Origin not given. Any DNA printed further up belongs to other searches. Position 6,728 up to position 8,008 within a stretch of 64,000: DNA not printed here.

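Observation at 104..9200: Second nonulosonic-acid module built from a non-canonical enzyme set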

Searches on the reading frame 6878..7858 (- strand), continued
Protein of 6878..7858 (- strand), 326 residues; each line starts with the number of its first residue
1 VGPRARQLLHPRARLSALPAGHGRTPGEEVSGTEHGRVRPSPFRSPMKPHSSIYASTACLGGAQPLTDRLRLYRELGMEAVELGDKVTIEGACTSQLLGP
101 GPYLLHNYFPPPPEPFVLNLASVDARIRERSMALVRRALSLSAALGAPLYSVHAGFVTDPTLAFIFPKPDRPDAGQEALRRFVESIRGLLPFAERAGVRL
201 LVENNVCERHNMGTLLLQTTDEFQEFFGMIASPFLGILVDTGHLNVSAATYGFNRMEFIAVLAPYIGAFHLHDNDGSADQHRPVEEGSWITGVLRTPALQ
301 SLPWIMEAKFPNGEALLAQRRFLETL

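Call 56: predict_structure(alignment_id=A1)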
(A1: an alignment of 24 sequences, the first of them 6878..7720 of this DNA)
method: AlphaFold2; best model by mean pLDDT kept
length: 280 residues; sequences in the alignment: 24
mean_pLDDT: 95.2   pTM: 0.93
mean pLDDT of the five models: 95.2, 94.7, 94.6, 93.9, 93.8
residues with pLDDT >= 90: 258; 70-90: 18; 50-70: 2; < 50: 2
segments of 3 or more residues with pLDDT < 50: none
pLDDT, mean of each block of 10 residues (from residue 1): 78 96 97 96 91 94 92 96 97 97 96 86 93 98 98 98 94 97 98 98 98 98 98 97 96 96 98 97
secondary structure, 60 per line:
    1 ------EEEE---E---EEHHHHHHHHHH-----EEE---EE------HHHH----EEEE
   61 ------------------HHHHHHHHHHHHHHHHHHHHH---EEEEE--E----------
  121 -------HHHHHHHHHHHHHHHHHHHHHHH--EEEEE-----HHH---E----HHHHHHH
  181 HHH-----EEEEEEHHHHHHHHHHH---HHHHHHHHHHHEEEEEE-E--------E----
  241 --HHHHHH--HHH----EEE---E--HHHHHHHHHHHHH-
elements in order: E7-10 H20-29 E35-37 H49-52 E57-60 H79-99 E103-107 H128-150 E153-157 H174-183 E189-194 H195-205 H209-219 E220-225 H243-248 E258-260 H267-279

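Call 58: fold_search(model_id=the predicted structure, library=pdb)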
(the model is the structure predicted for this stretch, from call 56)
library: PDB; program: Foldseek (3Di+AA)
matches with E <= 10: 1896; with E <= 0.001: 277
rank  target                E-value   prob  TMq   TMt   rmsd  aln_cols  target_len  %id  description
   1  3wqo_B                1.3e-12  1.00  0.75  0.79   3.1       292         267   22  Crystal structure of D-tagatose 3-epimerase-like protein (released 2014-07-09)
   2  3wqo_A                2.0e-12  1.00  0.75  0.77   3.4       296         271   21  Crystal structure of D-tagatose 3-epimerase-like protein (released 2014-07-09)
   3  4hno                  4.0e-12  1.00  0.67  0.66   4.8       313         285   15  High resolution crystal structure of DNA Apurinic/apyrimidinic (AP) endonuclease IV Nfo from Thermatoga maritima (released 2013-01-23)
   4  3cqj_A                6.9e-12  1.00  0.66  0.67   5.2       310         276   14  Crystal Structure of L-xylulose-5-phosphate 3-epimerase UlaE (form B) complex with Zn2+ (released 2008-11-25)
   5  3cqi_A                1.1e-11  1.00  0.66  0.67   4.8       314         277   15  Crystal Structure of L-xylulose-5-phosphate 3-epimerase UlaE (form B) complex with sulfate (released 2008-11-25)
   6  8xiv                  2.8e-11  1.00  0.69  0.67   4.7       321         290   13  Production of D-psicose (released 2024-12-25)
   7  10nh_F                3.2e-11  1.00  0.67  0.61   4.9       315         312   16  Crystal Structure of Apurinic endonuclease (APN1) from Babesia bovis (released 2026-02-11)
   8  2nq9_A                3.8e-11  1.00  0.66  0.66   5.3       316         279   16  High resolution crystal structure of Escherichia coli endonuclease IV (Endo IV) Y72A mutant bound to damaged DNA (released 2007-11-13)
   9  2x7v                  4.0e-11  1.00  0.65  0.64   5.1       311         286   14  Crystal structure of Thermotoga maritima endonuclease IV in the presence of zinc (released 2010-09-08)
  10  3kws_A                4.0e-11  1.00  0.63  0.66   5.3       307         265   13  Crystal structure of Putative sugar isomerase (YP_001305149.1) from Parabacteroides distasonis ATCC 8503 at 1.68 A res (released 2009-12-22)
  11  8xix                  4.3e-11  1.00  0.69  0.67   4.7       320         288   13  KeDt3e within Co (released 2024-12-25)
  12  3cqi_B                4.6e-11  1.00  0.65  0.67   4.8       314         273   14  Crystal Structure of L-xylulose-5-phosphate 3-epimerase UlaE (form B) complex with sulfate (released 2008-11-25)
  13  3cqj_B                4.9e-11  1.00  0.69  0.70   4.3       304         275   15  Crystal Structure of L-xylulose-5-phosphate 3-epimerase UlaE (form B) complex with Zn2+ (released 2008-11-25)
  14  8rly_C                5.8e-11  1.00  0.66  0.66   5.4       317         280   17  E. coli endonuclease IV complexed with sulfate, catalytic Fe2+ (released 2024-12-11)
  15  1qum_A                8.4e-11  1.00  0.65  0.65   5.7       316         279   17  CRYSTAL STRUCTURE OF ESCHERICHIA COLI ENDONUCLEASE IV IN COMPLEX WITH DAMAGED DNA (released 1999-08-31)
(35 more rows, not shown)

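Call 72: search_protein_families(library=ncbifam, proteins=[L034:10840-12327:+, L065:11764-13320:+, L043:10919-12382:+, L021:10873-12006:+, L026:5512-6645:+, L077:10789-11943:+, L086:10852-12294:+, L058:10856-12328:+], max_evalue=1e-60)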
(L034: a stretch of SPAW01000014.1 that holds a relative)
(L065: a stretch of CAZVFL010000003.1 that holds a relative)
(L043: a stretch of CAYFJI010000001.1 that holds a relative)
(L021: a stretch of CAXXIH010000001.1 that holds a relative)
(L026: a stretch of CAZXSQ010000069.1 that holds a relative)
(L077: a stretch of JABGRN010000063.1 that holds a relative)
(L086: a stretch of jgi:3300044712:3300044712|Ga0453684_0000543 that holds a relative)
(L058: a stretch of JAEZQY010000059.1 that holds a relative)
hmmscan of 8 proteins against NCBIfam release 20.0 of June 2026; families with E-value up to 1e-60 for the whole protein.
L034:10840-12327:+ (495 aa): 6 families
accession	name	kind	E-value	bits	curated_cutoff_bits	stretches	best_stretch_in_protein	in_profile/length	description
TIGR04181.1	NHT_00031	hypoth_equivalog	1.4e-113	379.4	420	1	138-474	3-358/359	LegC family aminotransferase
TIGR03588.1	PseC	equivalog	2.9e-92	309.5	423.5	1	151-492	17-378/380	UDP-4-amino-4,6-dideoxy-N-acetyl-beta-L-altrosamine transaminase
NF008687.0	PRK11706.1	equivalog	3.4e-81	272.9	375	1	137-492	3-372/375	dTDP-4-amino-4,6-dideoxygalactose transaminase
NF008658.2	PRK11658.1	equivalog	4.4e-74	249.4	631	1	135-492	4-375/379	UDP-4-amino-4-deoxy-L-arabinose aminotransferase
TIGR04427.1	PLP_DesI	equivalog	7e-72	242.7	650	1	156-490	43-379/390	dTDP-4-dehydro-6-deoxyglucose aminotransferase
TIGR02379.1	ECA_wecE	subfamily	9.7e-70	235.2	434.85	1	136-480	2-361/376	dTDP-4-amino-4,6-dideoxy-D-glucose transaminase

L065:11764-13320:+ (518 aa): 5 families
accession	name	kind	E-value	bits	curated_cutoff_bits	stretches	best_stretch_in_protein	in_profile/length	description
TIGR04181.1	NHT_00031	hypoth_equivalog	1.6e-109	366.1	420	1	143-488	1-359/359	LegC family aminotransferase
TIGR03588.1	PseC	equivalog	8e-89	298.2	423.5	1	143-506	2-379/380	UDP-4-amino-4,6-dideoxy-N-acetyl-beta-L-altrosamine transaminase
NF008687.0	PRK11706.1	equivalog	4.3e-71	239.7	375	1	143-505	2-372/375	dTDP-4-amino-4,6-dideoxygalactose transaminase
TIGR04427.1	PLP_DesI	equivalog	8.7e-71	239.1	650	1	156-504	36-380/390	dTDP-4-dehydro-6-deoxyglucose aminotransferase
NF008658.2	PRK11658.1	equivalog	1e-67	228.4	631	1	143-508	5-378/379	UDP-4-amino-4-deoxy-L-arabinose aminotransferase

L043:10919-12382:+ (487 aa): 5 families
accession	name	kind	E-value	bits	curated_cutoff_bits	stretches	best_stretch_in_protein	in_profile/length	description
TIGR04181.1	NHT_00031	hypoth_equivalog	5.6e-109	364.3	420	1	122-462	2-358/359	LegC family aminotransferase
TIGR03588.1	PseC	equivalog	7.3e-92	308.2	423.5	1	121-481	2-379/380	UDP-4-amino-4,6-dideoxy-N-acetyl-beta-L-altrosamine transaminase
NF008658.2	PRK11658.1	equivalog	7.4e-74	248.7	631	1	121-481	5-376/379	UDP-4-amino-4-deoxy-L-arabinose aminotransferase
NF008687.0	PRK11706.1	equivalog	5e-73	246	375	1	121-481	2-373/375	dTDP-4-amino-4,6-dideoxygalactose transaminase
TIGR04427.1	PLP_DesI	equivalog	9.6e-71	238.9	650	1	141-480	43-381/390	dTDP-4-dehydro-6-deoxyglucose aminotransferase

L021:10873-12006:+ (377 aa): 4 families
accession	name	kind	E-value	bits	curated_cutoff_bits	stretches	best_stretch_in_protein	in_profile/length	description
TIGR04181.1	NHT_00031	hypoth_equivalog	4.9e-100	334.9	420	1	15-356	3-359/359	LegC family aminotransferase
TIGR03588.1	PseC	equivalog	2e-79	267.3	423.5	1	24-372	13-377/380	UDP-4-amino-4,6-dideoxy-N-acetyl-beta-L-altrosamine transaminase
NF008687.0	PRK11706.1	equivalog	2.7e-71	240.3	375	1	14-374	3-373/375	dTDP-4-amino-4,6-dideoxygalactose transaminase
NF008658.2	PRK11658.1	equivalog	2.7e-64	217.2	631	1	14-373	6-375/379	UDP-4-amino-4-deoxy-L-arabinose aminotransferase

L026:5512-6645:+ (377 aa): 7 families
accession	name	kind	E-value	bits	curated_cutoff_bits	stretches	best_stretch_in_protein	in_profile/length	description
TIGR04181.1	NHT_00031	hypoth_equivalog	2.5e-108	362.2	420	1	19-358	2-358/359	LegC family aminotransferase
TIGR03588.1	PseC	equivalog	3.1e-88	296.3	423.5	1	18-376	2-378/380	UDP-4-amino-4,6-dideoxy-N-acetyl-beta-L-altrosamine transaminase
NF008658.2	PRK11658.1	equivalog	4.1e-76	256.1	631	1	16-377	3-376/379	UDP-4-amino-4-deoxy-L-arabinose aminotransferase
NF008687.0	PRK11706.1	equivalog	2.1e-73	247.2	375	1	19-375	3-371/375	dTDP-4-amino-4,6-dideoxygalactose transaminase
TIGR04427.1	PLP_DesI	equivalog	2.2e-66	224.6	650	1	36-375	41-380/390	dTDP-4-dehydro-6-deoxyglucose aminotransferase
NF011936.0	PRK15407.1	equivalog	1.5e-62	211.8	423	0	18-226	37-252/440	lipopolysaccharide biosynthesis protein RfbH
TIGR02379.1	ECA_wecE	subfamily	1.1e-61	208.7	434.85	1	18-335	2-328/376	dTDP-4-amino-4,6-dideoxy-D-glucose transaminase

L077:10789-11943:+ (384 aa): 2 families
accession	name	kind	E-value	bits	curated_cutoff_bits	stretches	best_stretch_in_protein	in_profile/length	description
TIGR04181.1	NHT_00031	hypoth_equivalog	1e-110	370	420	1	32-364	4-358/359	LegC family aminotransferase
TIGR03588.1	PseC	equivalog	5.2e-80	269.2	423.5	1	34-382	7-378/380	UDP-4-amino-4,6-dideoxy-N-acetyl-beta-L-altrosamine transaminase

L086:10852-12294:+ (480 aa): 5 families
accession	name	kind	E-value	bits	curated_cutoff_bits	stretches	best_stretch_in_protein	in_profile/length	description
TIGR04181.1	NHT_00031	hypoth_equivalog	1.9e-113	379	420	1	118-459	2-359/359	LegC family aminotransferase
TIGR03588.1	PseC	equivalog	5.7e-92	308.6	423.5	1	117-476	2-378/380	UDP-4-amino-4,6-dideoxy-N-acetyl-beta-L-altrosamine transaminase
TIGR04427.1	PLP_DesI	equivalog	1e-86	291.5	650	1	108-474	14-379/390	dTDP-4-dehydro-6-deoxyglucose aminotransferase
NF008658.2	PRK11658.1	equivalog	2.9e-85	286.2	631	1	117-477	5-376/379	UDP-4-amino-4-deoxy-L-arabinose aminotransferase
NF008687.0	PRK11706.1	equivalog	8.7e-72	241.9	375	1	118-476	3-372/375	dTDP-4-amino-4,6-dideoxygalactose transaminase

L058:10856-12328:+ (490 aa): 4 families
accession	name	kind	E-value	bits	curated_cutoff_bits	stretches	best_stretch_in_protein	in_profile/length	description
TIGR04181.1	NHT_00031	hypoth_equivalog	3.6e-104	348.5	420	1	121-460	1-358/359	LegC family aminotransferase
TIGR03588.1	PseC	equivalog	1e-82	278.1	423.5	1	126-475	7-375/380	UDP-4-amino-4,6-dideoxy-N-acetyl-beta-L-altrosamine transaminase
NF008658.2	PRK11658.1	equivalog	2.8e-69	233.6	631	1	121-472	5-369/379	UDP-4-amino-4-deoxy-L-arabinose aminotransferase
NF008687.0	PRK11706.1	equivalog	5.4e-68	229.4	375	1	121-478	2-372/375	dTDP-4-amino-4,6-dideoxygalactose transaminase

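Call 86: search_protein_representatives(alignment_id=A1)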
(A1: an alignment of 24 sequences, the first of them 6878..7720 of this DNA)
Query: 24 sequences, 287 profile positions. Proteins with E-value up to 0.001 (for the whole library): 5120; up to 1e-10: 1551; up to 1e-30: 825. The best 150 are listed.
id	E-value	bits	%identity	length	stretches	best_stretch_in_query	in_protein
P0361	9.4e-130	447.9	-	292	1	2-286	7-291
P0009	8.1e-121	418.6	-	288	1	2-285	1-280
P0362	3.4e-112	390.3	-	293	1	2-283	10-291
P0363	1.9e-108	378.0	-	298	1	2-283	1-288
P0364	4.9e-108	376.7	-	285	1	4-284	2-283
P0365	5.3e-104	363.4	-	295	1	5-281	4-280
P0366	1.8e-103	361.7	-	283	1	2-279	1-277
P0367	4.5e-103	360.4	-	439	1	4-285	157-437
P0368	9.5e-102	356.0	-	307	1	3-283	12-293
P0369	1.7e-101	355.2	-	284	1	5-284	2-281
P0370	2.2e-100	351.5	-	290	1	3-283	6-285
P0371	3.3e-100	351.0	-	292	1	3-284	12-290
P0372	6.6e-99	346.7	-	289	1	3-284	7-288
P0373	2.5e-98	344.8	-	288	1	5-284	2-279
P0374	1.6e-96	338.9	-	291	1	4-284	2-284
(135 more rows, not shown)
